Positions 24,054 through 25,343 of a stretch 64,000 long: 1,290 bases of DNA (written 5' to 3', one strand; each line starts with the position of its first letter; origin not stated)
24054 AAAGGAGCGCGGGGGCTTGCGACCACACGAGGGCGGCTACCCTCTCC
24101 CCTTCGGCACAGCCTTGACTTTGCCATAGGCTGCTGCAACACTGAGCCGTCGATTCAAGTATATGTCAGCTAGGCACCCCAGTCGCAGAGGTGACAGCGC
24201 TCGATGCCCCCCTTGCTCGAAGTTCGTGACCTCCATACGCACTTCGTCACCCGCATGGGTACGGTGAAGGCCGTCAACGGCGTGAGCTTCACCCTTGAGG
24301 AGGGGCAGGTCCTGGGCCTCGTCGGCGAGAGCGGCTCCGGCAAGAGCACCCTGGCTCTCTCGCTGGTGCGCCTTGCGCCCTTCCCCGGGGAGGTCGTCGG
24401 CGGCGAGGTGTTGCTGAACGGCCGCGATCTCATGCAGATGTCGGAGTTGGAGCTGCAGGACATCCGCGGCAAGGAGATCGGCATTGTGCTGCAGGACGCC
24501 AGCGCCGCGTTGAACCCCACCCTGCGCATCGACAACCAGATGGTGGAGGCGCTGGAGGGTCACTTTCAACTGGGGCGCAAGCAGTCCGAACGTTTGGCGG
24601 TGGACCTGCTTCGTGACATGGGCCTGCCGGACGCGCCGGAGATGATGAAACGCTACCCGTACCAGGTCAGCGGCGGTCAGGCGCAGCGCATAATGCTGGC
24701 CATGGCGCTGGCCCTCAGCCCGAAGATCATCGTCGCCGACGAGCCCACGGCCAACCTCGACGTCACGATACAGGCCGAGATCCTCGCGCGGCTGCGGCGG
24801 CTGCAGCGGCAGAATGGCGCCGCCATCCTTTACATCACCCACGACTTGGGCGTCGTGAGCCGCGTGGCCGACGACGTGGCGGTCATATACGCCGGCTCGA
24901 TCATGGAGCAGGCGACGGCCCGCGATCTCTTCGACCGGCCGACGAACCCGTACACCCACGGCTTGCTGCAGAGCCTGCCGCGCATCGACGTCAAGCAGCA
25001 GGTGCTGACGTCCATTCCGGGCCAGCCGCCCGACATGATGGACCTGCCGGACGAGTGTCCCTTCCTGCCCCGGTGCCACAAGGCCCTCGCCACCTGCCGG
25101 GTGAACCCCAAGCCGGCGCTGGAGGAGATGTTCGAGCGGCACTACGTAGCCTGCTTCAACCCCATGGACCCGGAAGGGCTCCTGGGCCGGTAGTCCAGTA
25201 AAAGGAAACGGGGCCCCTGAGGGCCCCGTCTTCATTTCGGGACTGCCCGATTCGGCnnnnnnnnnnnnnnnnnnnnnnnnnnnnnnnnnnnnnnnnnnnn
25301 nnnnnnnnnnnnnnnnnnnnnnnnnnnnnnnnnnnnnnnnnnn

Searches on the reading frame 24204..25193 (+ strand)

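Call 100: search_protein_families(library=pfam, proteins=[window:24204-25193:+], max_evalue=0.001)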
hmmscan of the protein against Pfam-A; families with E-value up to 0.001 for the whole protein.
window:24204-25193:+ (329 aa): 5 families
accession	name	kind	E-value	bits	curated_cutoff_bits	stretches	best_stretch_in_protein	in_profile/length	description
PF00005.33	ABC_tran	-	1.1e-27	97.8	25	1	24-183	1-137/137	ABC transporter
PF08352.17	oligo_HPY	-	8.8e-19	68.1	27.1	1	234-298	1-65/65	Oligopeptide/dipeptide transporter, C-terminal region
PF13304.12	AAA_21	-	4.8e-08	33.9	27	1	151-218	234-303/304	AAA domain, putative AbiEii toxin, Type IV TA system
PF13481.12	AAA_25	-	0.00037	20.6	27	0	31-56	30-55/195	AAA domain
PF02463.25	SMC_N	-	0.00076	19.4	40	0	112-225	135-209/220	RecF/RecN/SMC N terminal domain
